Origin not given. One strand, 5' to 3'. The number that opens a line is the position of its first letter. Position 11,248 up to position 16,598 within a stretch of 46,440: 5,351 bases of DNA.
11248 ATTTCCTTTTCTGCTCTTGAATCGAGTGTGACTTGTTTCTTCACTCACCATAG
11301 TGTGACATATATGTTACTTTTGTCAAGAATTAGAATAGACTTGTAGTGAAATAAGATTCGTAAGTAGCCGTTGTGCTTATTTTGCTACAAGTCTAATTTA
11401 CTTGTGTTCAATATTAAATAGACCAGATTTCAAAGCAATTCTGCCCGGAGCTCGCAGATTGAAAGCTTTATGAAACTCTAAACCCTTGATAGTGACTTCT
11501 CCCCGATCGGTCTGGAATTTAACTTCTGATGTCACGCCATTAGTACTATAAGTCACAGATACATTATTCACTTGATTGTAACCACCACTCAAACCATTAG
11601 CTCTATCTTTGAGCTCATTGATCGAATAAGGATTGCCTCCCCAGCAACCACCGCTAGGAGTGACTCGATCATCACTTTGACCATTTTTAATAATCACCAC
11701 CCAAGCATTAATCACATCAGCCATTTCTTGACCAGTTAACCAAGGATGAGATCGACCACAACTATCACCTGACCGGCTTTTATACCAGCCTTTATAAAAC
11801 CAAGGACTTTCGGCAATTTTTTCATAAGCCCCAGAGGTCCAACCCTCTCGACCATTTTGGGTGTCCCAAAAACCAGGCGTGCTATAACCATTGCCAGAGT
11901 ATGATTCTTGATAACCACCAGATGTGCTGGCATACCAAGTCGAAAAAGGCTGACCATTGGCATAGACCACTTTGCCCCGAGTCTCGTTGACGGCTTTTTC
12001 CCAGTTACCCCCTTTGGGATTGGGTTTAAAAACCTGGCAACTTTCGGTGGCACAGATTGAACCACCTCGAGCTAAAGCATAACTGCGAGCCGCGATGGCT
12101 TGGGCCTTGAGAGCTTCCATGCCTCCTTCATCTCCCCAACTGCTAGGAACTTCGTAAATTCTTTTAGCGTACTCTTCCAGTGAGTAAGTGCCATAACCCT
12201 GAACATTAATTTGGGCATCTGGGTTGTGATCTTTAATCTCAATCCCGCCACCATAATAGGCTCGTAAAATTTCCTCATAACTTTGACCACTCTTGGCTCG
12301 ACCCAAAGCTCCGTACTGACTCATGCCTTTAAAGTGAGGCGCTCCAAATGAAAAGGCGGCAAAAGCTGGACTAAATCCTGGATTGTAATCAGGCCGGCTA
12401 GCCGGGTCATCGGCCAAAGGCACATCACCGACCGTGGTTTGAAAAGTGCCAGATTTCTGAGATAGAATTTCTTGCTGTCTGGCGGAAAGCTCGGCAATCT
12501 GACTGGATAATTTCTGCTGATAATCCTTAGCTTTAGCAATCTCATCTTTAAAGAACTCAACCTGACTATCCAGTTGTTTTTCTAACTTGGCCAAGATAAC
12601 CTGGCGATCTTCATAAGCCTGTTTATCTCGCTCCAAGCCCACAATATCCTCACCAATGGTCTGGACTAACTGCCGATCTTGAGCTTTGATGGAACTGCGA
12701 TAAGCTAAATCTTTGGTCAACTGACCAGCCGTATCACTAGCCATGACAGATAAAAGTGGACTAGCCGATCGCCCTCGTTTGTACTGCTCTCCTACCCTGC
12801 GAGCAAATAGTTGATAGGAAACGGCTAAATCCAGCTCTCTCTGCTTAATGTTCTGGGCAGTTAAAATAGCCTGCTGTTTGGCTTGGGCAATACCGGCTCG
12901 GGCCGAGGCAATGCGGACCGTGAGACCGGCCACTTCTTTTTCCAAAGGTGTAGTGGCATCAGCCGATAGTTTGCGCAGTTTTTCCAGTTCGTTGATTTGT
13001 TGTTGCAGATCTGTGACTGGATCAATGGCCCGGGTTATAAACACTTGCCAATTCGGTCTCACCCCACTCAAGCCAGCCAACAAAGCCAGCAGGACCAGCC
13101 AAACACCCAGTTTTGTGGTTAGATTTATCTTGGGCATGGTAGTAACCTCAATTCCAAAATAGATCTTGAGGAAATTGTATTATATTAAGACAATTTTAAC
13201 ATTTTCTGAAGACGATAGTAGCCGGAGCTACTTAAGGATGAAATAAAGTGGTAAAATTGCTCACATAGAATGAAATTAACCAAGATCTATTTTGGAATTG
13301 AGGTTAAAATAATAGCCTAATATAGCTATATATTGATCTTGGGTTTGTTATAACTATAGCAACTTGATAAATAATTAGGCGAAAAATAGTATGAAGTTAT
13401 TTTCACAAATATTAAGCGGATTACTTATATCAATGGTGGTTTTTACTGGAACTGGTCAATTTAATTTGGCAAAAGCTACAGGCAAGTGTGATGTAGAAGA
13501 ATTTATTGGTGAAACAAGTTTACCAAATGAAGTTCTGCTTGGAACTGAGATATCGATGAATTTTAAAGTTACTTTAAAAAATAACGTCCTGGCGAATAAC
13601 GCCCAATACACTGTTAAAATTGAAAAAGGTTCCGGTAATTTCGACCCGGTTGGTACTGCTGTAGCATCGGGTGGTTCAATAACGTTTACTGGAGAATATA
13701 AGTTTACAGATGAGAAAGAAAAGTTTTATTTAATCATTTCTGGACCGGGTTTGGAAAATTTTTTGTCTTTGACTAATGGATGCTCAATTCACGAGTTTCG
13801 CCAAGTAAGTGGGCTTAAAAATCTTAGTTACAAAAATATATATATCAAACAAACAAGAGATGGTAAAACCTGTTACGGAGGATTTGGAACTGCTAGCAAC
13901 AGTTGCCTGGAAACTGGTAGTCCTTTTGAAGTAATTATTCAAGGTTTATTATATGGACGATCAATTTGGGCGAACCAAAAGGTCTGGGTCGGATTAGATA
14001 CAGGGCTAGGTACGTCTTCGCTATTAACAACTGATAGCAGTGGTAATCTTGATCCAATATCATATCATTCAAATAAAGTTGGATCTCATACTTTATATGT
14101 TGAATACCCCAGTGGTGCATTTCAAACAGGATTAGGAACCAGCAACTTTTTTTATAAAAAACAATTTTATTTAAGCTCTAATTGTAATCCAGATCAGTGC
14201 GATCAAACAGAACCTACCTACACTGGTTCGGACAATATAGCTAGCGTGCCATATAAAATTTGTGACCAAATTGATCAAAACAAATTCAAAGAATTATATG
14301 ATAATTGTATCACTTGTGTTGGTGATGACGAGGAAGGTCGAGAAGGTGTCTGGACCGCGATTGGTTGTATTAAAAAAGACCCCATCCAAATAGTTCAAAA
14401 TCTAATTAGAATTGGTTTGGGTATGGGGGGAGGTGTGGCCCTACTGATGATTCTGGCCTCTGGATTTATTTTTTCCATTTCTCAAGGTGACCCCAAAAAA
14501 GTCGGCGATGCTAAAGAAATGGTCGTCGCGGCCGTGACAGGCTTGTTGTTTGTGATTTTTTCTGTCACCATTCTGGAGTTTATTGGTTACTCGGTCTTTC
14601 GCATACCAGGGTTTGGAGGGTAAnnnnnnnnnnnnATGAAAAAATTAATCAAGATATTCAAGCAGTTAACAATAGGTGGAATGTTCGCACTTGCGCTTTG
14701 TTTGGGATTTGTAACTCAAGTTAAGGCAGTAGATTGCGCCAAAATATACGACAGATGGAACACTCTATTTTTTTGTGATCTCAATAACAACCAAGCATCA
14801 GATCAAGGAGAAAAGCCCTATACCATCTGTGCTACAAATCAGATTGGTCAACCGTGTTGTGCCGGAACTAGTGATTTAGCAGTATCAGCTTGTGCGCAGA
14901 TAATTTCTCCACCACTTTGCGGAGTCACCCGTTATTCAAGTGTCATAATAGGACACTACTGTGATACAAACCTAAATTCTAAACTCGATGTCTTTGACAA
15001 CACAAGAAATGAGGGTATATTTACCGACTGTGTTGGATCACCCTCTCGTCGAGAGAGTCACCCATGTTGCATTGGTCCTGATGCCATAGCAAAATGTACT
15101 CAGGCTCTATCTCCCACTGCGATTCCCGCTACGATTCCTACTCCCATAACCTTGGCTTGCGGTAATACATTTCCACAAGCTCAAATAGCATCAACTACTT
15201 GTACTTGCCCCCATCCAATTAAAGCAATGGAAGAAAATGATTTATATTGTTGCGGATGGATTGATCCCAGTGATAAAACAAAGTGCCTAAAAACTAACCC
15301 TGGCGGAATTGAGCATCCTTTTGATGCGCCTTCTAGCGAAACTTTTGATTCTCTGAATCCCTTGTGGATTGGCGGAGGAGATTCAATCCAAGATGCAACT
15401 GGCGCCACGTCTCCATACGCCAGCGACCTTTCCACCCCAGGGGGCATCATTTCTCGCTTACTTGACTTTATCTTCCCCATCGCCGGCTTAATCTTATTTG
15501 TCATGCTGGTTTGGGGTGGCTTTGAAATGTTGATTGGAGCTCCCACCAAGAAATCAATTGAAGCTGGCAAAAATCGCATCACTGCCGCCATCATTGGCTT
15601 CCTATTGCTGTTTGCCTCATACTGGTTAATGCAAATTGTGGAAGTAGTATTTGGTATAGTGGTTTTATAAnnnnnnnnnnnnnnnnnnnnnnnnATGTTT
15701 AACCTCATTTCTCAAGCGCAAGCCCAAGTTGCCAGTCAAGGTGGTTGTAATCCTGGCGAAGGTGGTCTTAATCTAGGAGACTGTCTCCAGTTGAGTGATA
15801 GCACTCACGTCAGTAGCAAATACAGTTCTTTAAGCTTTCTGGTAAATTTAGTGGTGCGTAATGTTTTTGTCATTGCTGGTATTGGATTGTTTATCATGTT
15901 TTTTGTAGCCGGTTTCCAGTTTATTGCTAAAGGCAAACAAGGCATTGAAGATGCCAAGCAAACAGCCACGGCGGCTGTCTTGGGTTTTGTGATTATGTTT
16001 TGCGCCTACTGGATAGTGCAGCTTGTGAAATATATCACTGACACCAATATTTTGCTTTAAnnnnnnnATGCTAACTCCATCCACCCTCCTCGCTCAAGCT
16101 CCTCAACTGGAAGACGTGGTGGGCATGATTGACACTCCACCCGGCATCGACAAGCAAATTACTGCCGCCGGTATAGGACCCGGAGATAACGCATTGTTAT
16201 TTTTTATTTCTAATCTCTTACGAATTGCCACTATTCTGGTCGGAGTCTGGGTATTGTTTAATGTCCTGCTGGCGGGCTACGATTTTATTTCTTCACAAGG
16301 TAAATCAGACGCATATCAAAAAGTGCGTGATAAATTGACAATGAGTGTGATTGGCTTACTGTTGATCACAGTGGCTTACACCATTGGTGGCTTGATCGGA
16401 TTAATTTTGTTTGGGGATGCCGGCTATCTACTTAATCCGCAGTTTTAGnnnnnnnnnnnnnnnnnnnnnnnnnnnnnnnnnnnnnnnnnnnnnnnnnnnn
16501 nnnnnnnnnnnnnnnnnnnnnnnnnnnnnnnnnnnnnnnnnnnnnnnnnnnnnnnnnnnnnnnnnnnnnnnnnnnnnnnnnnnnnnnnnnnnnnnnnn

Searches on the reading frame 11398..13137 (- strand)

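Call 6: search_protein_families(library=pfam, proteins=[window:11398-13137:-], max_evalue=0.01)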
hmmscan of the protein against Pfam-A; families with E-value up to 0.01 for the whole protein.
window:11398-13137:- (579 aa): 1 family
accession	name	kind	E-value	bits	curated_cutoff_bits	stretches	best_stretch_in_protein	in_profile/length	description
PF08486.15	SpoIID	-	2e-13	51.2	23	1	318-391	11-95/97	Stage II sporulation protein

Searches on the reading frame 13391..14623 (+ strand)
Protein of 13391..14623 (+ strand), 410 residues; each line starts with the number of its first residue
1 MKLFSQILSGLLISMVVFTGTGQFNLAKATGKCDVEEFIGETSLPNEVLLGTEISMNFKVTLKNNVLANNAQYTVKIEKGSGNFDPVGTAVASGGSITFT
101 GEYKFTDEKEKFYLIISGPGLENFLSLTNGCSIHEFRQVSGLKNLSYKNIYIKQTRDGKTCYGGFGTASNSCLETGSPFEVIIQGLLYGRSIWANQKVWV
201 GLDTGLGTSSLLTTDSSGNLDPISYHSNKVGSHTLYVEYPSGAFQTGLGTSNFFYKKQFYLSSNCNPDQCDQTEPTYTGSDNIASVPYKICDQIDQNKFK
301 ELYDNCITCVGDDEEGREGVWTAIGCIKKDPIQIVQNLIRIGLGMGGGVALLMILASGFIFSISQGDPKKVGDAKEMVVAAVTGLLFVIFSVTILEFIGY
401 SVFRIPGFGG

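Call 5: search_protein_families(library=pfam, proteins=[window:13391-14623:+], max_evalue=0.01)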
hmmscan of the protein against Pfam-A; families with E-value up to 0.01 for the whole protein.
window:13391-14623:+ (410 aa): 2 families
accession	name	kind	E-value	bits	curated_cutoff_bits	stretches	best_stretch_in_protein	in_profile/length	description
PF18895.5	T4SS_pilin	-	0.00015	22.2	26.6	1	343-397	17-70/71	Type IV secretion system pilin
PF01554.23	MatE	-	0.008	16.3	24.9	0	333-396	70-133/161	MatE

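Call 91: search_protein_families(library=pfam, proteins=[window:13391-14401:+], max_evalue=10)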
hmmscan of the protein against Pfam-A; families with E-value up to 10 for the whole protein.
window:13391-14401:+ (337 aa): 1 family
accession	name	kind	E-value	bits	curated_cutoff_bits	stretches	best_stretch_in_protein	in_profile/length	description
PF16640.11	Big_3_5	-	0.068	14.2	35.5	2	203-242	37-71/88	Bacterial Ig-like domain (group 3)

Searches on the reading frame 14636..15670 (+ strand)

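Call 5: search_protein_families(library=pfam, proteins=[window:14636-15670:+], max_evalue=0.01)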
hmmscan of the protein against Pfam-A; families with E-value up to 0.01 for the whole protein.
window:14636-15670:+ (344 aa): 1 family
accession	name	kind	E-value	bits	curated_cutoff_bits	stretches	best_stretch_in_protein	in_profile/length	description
PF18895.5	T4SS_pilin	-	3.5e-09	37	26.6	1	268-328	5-64/71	Type IV secretion system pilin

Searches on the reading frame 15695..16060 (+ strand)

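Call 5: search_protein_families(library=pfam, proteins=[window:15695-16060:+], max_evalue=0.01)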
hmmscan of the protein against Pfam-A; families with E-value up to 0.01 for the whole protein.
window:15695-16060:+ (121 aa): 1 family
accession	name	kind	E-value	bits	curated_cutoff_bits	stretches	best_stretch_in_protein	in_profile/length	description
PF18895.5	T4SS_pilin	-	1.1e-05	25.9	26.6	1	53-111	12-71/71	Type IV secretion system pilin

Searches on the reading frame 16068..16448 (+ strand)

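Call 5: search_protein_families(library=pfam, proteins=[window:16068-16448:+], max_evalue=0.01)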
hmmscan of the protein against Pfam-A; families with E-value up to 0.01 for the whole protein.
window:16068-16448:+ (126 aa): 2 families
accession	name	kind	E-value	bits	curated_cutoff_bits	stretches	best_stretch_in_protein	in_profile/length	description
PF18895.5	T4SS_pilin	-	5.7e-05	23.5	26.6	1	46-110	8-71/71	Type IV secretion system pilin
PF02322.20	Cyt_bd_oxida_II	-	0.0096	15.7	35.6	0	43-106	146-207/302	Cytochrome bd terminal oxidase subunit II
